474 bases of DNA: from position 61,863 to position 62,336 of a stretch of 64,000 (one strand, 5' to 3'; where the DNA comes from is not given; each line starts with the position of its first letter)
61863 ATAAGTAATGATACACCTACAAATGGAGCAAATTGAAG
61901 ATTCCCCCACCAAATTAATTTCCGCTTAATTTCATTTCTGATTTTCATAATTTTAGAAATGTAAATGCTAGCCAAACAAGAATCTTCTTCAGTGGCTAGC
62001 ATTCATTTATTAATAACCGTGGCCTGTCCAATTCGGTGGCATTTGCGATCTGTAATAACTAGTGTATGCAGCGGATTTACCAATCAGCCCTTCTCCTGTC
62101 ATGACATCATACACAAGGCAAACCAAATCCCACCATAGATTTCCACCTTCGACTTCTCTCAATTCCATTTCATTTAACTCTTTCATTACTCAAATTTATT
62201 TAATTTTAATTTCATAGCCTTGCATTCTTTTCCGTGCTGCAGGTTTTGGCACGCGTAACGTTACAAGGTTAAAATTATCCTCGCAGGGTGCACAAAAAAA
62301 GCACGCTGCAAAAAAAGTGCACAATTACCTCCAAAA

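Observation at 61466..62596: Unannotated double-glycine-leader peptide gene with an adjacent CPBP/Abi-type membrane protein and a small HTH regulator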

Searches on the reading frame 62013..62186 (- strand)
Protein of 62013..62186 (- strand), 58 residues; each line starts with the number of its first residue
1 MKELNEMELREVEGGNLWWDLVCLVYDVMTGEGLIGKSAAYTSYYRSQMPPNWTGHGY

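Call 3: search_protein_families(library=ncbifam, proteins=[window:62013-62186:-], max_evalue=10)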
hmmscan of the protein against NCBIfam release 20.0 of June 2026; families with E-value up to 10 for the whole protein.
seq(58 aa): 5 families
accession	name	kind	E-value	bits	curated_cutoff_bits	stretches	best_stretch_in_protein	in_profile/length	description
NF038034.1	lactGbeta_entB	subfamily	0.026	14.7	37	1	4-30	1-30/38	lactococcin G-beta/enterocin 1071B family bacteriocin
TIGR03949.1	bact_IIb_cerein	subfamily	0.027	14.3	21.5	1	2-15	2-15/45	class IIb bacteriocin, lactobin A/cerein 7B family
NF033772.1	pheromone_VP1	equivalog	0.11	12.8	85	1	3-46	11-51/65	peptide pheromone VP1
NF033215.1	BlpC_Streptocco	equivalog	0.11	12.3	70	1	2-22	11-31/51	quorum-sensing system pheromone BlpC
TIGR01847.1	bacteriocin_sig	domain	0.13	13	15.7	1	1-15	1-15/15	bacteriocin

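Call 4: search_protein_families(library=pfam, proteins=[window:62013-62186:-], max_evalue=10)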
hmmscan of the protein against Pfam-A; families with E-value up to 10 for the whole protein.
seq(58 aa): 2 families
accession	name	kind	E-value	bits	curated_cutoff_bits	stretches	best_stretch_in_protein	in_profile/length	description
PF10439.15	Bacteriocin_IIc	-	0.0079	16.6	27.1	1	1-27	4-30/59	Bacteriocin class II with double-glycine leader peptide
PF03047.20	ComC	-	0.1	12.8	20.4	1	2-21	11-30/31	COMC family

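Call 6: find_encoding_contigs(protein=window:62013-62186:-, flank=10000)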
Protein seq(58 aa) (58 aa): 6 contigs read that carry it; 6 places shown.
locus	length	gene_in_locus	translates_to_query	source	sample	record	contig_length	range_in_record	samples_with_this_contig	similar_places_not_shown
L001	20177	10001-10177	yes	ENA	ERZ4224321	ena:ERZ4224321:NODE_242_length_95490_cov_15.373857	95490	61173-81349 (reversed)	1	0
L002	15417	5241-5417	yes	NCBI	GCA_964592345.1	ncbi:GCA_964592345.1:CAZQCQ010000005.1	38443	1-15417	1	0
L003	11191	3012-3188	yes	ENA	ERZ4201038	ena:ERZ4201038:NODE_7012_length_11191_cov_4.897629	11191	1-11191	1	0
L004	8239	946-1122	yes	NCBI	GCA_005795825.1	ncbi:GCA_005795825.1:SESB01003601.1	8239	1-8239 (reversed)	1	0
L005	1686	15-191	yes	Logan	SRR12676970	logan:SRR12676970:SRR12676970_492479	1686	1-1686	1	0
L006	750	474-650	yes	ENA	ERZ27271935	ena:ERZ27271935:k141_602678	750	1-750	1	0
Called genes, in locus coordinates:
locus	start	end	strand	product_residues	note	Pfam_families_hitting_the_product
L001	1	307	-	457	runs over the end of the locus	PF07690:MFS_1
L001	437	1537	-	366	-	PF16115:DUF4831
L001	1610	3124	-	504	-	PF03853:YjeF_N, PF01256:Carb_kinase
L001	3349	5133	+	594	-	PF07690:MFS_1, PF00854:PTR2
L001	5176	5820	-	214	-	-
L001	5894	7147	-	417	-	PF00009:GTP_EFTU (faint), PF00350:Dynamin_N (faint), PF01926:MMR_HSR1, PF02421:FeoB_N, PF18128:HydF_dimer, PF18133:HydF_tetramer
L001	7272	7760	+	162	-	PF01467:CTP_transf_like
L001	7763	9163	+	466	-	-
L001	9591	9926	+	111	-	-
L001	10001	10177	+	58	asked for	-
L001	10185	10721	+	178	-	PF02517:Rce1-like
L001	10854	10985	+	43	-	-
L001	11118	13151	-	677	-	PF07944:Beta-AFase-like_GH127_cat, PF20736:Glyco_hydro127M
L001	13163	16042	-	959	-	PF03781:FGE-sulfatase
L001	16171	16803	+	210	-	PF00156:Pribosyltran (weak)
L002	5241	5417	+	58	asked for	-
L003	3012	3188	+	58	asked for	-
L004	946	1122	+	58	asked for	-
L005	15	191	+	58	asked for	-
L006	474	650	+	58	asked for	-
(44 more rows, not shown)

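Call 7: find_homologous_proteins(query=window:62013-62186:-, max_evalue=10)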
Query seq(58 aa) (58 aa): 8 proteins with E <= 10 among 15 candidates.
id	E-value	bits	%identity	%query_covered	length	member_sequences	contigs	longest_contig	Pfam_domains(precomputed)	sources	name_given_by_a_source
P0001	5.5e-28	113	84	100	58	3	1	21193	-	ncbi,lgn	-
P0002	1.6e-23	99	76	100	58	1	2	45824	-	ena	-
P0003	8.5e-21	90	72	100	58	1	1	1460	-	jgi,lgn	jgi:hypothetical protein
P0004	1.5e-18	83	69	100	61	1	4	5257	-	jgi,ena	-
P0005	1.5e-17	80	64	100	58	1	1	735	-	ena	-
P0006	5.8e-1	28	57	64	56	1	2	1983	-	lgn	-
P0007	4.6e+0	25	89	31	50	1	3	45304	-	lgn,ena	-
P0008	9.9e+0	24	89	31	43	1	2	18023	-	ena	-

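Call 9: find_encoding_contigs(protein=P0001, flank=10000, max_places=3)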
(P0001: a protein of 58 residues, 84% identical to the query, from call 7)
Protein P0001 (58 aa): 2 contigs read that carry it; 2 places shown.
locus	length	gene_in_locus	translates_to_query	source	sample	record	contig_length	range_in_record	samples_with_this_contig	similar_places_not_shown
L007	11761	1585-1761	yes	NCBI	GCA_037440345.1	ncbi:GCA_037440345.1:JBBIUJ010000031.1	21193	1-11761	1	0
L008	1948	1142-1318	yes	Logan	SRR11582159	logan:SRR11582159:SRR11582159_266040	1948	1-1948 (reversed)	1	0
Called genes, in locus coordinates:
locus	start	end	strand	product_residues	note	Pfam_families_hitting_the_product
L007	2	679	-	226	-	?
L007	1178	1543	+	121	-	-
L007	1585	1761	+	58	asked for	-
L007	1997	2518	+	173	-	PF02517:Rce1-like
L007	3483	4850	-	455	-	PF01408:GFO_IDH_MocA, PF19051:GFO_IDH_MocA_C2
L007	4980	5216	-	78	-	PF09360:zf-CDGSH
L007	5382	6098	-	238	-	PF02678:Pirin, PF17954:Pirin_C_2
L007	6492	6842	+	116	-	PF13564:DoxX_2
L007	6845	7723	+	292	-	PF02678:Pirin, PF05726:Pirin_C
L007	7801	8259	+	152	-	PF01047:MarR, PF12802:MarR_2, PF13463:HTH_27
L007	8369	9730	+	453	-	-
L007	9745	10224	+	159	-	PF00034:Cytochrom_C, PF13442:Cytochrome_CBB3 (weak)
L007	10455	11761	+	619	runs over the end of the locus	PF00041:fn3 (faint), PF16656:Pur_ac_phosph_N (faint), PF16974:NAR2 (faint), PF25059:FN3_DSCAM-DSCAML_C (faint), PF09603:Fib_succ_major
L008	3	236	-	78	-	?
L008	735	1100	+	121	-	-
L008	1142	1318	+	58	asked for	-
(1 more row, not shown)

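Call 10: find_encoding_contigs(protein=P0002, flank=10000, max_places=3)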
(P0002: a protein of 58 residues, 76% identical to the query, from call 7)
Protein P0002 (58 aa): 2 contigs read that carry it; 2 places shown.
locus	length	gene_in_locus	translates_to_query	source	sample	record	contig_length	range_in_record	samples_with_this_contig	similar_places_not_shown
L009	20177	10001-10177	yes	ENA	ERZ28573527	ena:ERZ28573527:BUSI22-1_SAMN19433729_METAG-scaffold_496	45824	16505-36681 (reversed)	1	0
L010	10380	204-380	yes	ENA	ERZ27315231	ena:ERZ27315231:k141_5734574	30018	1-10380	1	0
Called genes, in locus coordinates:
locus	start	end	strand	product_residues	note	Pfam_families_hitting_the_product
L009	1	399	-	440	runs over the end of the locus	PF25917:BSH_RND, PF25973:BSH_CzcB, PF25984:BSH_YknX (weak), PF25876:HH_MFP_RND (weak), PF25990:Beta-barrel_YknX (weak), PF26002:Beta-barrel_AprE (weak), PF25967:RND-MFP_C (faint), PF25989:YknX_C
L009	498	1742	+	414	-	PF00155:Aminotran_1_2, PF01212:Beta_elim_lyase (weak), PF00202:Aminotran_3 (weak)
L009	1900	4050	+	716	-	PF10459:Peptidase_S46, PF00089:Trypsin (faint), PF13365:Trypsin_2 (faint)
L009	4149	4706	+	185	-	PF00075:RNase_H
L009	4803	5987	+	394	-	PF04413:Glycos_transf_N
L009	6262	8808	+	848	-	PF00317:Ribonuc_red_lgN (weak), PF02867:Ribonuc_red_lgC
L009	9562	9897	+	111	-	PF08279:HTH_11 (weak)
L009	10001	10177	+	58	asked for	-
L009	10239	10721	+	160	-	PF02517:Rce1-like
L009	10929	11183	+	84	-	-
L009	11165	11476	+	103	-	PF05016:ParE_toxin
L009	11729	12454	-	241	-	PF00722:Glyco_hydro_16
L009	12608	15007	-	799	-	PF13620:CarboxypepD_reg, PF13715:CarbopepD_reg_2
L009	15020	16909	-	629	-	PF02784:Orn_Arg_deC_N, PF17810:Arg_decarb_HB, PF17944:Arg_decarbox_C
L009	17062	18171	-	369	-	PF04055:Radical_SAM, PF19288:CofH_C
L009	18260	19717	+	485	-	PF00883:Peptidase_M17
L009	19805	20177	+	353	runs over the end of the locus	PF04166:PdxA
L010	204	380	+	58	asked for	-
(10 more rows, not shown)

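Call 11: find_encoding_contigs(protein=P0004, flank=10000, max_places=4)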
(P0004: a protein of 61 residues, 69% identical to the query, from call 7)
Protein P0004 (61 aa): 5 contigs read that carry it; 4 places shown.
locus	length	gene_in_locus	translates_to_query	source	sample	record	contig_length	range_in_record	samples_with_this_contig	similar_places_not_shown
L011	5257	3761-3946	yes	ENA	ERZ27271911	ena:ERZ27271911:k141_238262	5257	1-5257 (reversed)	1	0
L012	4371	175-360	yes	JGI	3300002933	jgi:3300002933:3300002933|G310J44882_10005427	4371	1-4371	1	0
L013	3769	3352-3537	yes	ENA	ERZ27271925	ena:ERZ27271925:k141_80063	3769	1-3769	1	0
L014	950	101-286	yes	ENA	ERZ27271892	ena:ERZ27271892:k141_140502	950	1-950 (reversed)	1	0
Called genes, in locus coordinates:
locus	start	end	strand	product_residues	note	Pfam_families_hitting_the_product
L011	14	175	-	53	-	-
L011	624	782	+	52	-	-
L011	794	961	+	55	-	-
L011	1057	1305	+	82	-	-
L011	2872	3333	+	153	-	-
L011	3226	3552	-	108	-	-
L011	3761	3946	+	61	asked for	-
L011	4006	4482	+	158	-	PF02517:Rce1-like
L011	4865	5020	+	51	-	-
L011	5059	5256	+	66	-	?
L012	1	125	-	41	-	?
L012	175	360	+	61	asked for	-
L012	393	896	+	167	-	PF02517:Rce1-like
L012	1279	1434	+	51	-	-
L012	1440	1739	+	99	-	-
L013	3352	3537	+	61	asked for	-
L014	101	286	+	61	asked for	-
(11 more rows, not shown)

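Call 14: find_encoding_contigs(protein=P0007, flank=10000, max_places=3)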
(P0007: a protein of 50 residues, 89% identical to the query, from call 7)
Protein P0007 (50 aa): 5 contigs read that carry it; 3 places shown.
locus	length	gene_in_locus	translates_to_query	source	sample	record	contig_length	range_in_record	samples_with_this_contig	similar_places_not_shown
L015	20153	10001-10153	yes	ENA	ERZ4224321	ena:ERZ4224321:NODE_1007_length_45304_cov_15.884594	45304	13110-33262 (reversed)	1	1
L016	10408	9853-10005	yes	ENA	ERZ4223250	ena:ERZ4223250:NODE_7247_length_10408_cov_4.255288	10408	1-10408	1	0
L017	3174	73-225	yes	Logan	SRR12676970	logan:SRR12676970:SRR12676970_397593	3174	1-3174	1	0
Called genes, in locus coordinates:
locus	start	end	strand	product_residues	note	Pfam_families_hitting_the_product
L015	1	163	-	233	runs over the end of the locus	PF20260:PUA_4, PF04452:Methyltrans_RNA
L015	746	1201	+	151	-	PF26512:SOI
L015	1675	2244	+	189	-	PF00929:RNase_T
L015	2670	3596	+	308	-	PF06719:AraC_N, PF00165:HTH_AraC, PF12833:HTH_18, PF00165:HTH_AraC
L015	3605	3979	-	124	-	PF05610:DUF779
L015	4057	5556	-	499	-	PF00171:Aldedh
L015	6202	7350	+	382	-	PF25917:BSH_RND, PF26002:Beta-barrel_AprE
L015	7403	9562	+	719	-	PF03412:Peptidase_C39, PF00664:ABC_membrane, PF00005:ABC_tran, PF02463:SMC_N (faint)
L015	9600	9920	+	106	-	PF08279:HTH_11 (weak)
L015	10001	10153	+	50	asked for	-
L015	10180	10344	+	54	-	-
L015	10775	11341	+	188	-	PF11667:DUF3267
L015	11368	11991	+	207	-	-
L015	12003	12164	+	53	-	-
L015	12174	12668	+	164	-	PF02517:Rce1-like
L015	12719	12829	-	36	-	-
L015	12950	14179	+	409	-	PF07786:HGSNAT_cat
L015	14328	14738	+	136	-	PF08570:DUF1761 (faint)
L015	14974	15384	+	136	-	-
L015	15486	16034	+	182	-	-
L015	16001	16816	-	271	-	PF02517:Rce1-like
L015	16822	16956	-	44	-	-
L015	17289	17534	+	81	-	PF00830:Ribosomal_L28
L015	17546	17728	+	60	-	PF00471:Ribosomal_L33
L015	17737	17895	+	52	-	PF14128:DUF4295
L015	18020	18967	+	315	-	PF02881:SRP54_N, PF13401:AAA_22 (faint), PF13671:AAA_33 (faint), PF03308:MeaB (faint), PF13191:AAA_16 (weak), PF00448:SRP54, PF13604:AAA_30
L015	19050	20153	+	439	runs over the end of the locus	PF00919:UPF0004, PF04055:Radical_SAM, PF18693:TRAM_2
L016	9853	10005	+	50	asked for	-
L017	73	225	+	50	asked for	-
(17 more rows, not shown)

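Call 15: find_encoding_contigs(protein=P0008, flank=10000, max_places=2)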
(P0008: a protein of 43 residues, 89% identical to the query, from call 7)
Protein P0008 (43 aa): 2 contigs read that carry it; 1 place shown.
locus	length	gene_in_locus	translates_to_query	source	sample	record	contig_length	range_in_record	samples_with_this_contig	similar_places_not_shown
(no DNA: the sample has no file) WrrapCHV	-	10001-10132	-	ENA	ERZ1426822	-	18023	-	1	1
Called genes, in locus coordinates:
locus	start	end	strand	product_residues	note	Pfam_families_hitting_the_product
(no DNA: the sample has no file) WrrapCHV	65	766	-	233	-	PF20260:PUA_4, PF04452:Methyltrans_RNA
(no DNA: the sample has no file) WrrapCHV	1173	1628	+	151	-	PF26512:SOI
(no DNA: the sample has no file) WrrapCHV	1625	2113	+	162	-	PF13474:SnoaL_3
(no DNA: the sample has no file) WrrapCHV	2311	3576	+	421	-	PF07690:MFS_1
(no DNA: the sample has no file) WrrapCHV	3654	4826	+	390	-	PF01757:Acyl_transf_3 (faint), PF07786:HGSNAT_cat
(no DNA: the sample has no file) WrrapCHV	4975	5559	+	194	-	-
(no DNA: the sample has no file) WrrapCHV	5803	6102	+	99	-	PF13443:HTH_26 (weak), PF01381:HTH_3 (weak)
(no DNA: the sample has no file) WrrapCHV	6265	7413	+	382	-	PF25917:BSH_RND (weak), PF26002:Beta-barrel_AprE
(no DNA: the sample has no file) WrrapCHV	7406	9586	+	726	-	PF03412:Peptidase_C39, PF00664:ABC_membrane, PF00005:ABC_tran, PF02463:SMC_N (faint)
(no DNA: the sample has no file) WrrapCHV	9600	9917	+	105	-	PF08279:HTH_11 (weak)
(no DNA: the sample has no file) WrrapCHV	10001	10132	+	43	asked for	-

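Call 18: find_related_loci(query=A2, collection=genome_contigs, flank=6000)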
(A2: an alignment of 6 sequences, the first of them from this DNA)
Query A2 (58 aa) in genome_contigs; peptide patterns used: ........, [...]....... (x = any residue, [..] = any of these).
19 stretches matched a pattern; 3 encode a relative of the query (tblastn E <= 1e-3); 3 distinct loci.
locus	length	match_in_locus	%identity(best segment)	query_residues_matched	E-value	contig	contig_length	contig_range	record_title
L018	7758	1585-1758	84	1-58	2e-32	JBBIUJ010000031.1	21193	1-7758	MAG: Prolixibacter sp. isolate QH2F170213_bin_50 NODE_1322_length_21193_cov_1.07206, whole genome shotgun sequence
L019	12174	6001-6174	66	1-58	2e-24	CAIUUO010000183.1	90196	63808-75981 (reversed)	MAG: uncultured Bacteroidia bacterium isolate Umea3p4_bin-0228 genome assembly, contig: bin-0228:183/304, whole genome s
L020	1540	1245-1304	65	1-20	6e-5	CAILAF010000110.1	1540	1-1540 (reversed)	MAG: uncultured Chitinophagaceae bacterium isolate Umea_bin-05490 genome assembly, contig: bin-05490:110/671, whole geno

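Call 79: search_protein_families(library=pfam, proteins=[L015:7403-9562:+, L015:6202-7350:+, L015:10775-11341:+, L015:11368-11991:+], max_evalue=0.001)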
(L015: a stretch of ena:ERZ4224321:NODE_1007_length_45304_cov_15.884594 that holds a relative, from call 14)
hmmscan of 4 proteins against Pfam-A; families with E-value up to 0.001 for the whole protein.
L015:7403-9562:+ (719 aa): 5 families
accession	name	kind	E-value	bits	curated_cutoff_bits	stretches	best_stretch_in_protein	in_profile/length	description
PF00664.28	ABC_membrane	-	7.1e-48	164.1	28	1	163-430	3-273/274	ABC transporter transmembrane region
PF03412.21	Peptidase_C39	-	3e-31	108.4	22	1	4-135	4-132/133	Peptidase C39 family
PF00005.33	ABC_tran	-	3.7e-28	99.3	25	1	493-641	2-137/137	ABC transporter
PF02463.25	SMC_N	-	1.4e-06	28.4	40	0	612-682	136-209/220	RecF/RecN/SMC N terminal domain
PF13555.12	AAA_29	-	0.00012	22.1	27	1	492-527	12-48/61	P-loop containing region of AAA domain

L015:6202-7350:+ (382 aa): 2 families
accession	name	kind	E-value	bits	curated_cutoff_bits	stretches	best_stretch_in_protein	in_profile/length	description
PF13437.12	HlyD_3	-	2.5e-12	47.9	22.2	1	233-339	1-105/106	HlyD family secretion protein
PF16576.10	HlyD_D23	-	2.2e-10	40.6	30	1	178-340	77-211/214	Barrel-sandwich domain of CusB or HlyD membrane-fusion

L015:10775-11341:+ (188 aa): 1 family
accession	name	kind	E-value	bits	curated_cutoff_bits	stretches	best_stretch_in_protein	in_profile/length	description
PF11667.14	DUF3267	-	8.3e-15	55.5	27.1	1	70-174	2-107/108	Putative zincin peptidase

L015:11368-11991:+ (207 aa): 0 families

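Call 82: list_cluster_members(proteins=[L015:7403-9559:+, L015:9600-9917:+, L015:18020-18964:+, L015:4057-5553:-, L015:12174-12665:+, L015:12950-14176:+])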
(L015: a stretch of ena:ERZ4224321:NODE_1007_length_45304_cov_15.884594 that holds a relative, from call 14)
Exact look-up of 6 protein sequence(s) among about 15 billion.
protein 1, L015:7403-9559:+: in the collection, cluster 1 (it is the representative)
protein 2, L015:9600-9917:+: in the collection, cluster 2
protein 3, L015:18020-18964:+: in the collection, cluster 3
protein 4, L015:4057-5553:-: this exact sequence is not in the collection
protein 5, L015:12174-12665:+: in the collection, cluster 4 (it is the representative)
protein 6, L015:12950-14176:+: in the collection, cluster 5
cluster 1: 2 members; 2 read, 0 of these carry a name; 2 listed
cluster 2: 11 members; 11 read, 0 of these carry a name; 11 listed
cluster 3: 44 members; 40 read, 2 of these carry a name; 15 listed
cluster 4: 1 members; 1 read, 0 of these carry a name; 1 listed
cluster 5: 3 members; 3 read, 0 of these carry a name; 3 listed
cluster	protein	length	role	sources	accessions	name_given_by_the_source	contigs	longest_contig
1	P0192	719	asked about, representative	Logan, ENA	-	-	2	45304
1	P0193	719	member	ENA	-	-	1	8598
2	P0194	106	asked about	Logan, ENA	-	-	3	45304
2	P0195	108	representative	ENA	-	-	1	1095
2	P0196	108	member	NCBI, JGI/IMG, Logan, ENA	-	-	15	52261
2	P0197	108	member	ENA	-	-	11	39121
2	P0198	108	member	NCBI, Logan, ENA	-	-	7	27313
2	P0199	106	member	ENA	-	-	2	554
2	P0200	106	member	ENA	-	-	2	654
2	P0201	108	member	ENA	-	-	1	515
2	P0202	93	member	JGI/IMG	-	-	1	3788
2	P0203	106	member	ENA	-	-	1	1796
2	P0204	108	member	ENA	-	-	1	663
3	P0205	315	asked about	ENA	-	-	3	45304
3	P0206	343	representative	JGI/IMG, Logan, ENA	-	-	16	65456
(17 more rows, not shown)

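Call 83: predict_structure(alignment_id=A2)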
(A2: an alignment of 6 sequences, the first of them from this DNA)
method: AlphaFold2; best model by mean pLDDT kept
length: 58 residues; sequences in the alignment: 6
mean_pLDDT: 63.2   pTM: 0.33
mean pLDDT of the five models: 63.2, 59.7, 58.6, 57.5, 54.7
residues with pLDDT >= 90: 0; 70-90: 16; 50-70: 38; < 50: 4
segments of 3 or more residues with pLDDT < 50: 56-58
pLDDT, mean of each block of 10 residues (from residue 1): 54 63 79 67 62 51
secondary structure, 60 per line:
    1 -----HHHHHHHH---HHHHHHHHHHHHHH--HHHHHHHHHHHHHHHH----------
elements in order: H6-13 H17-30 H33-48
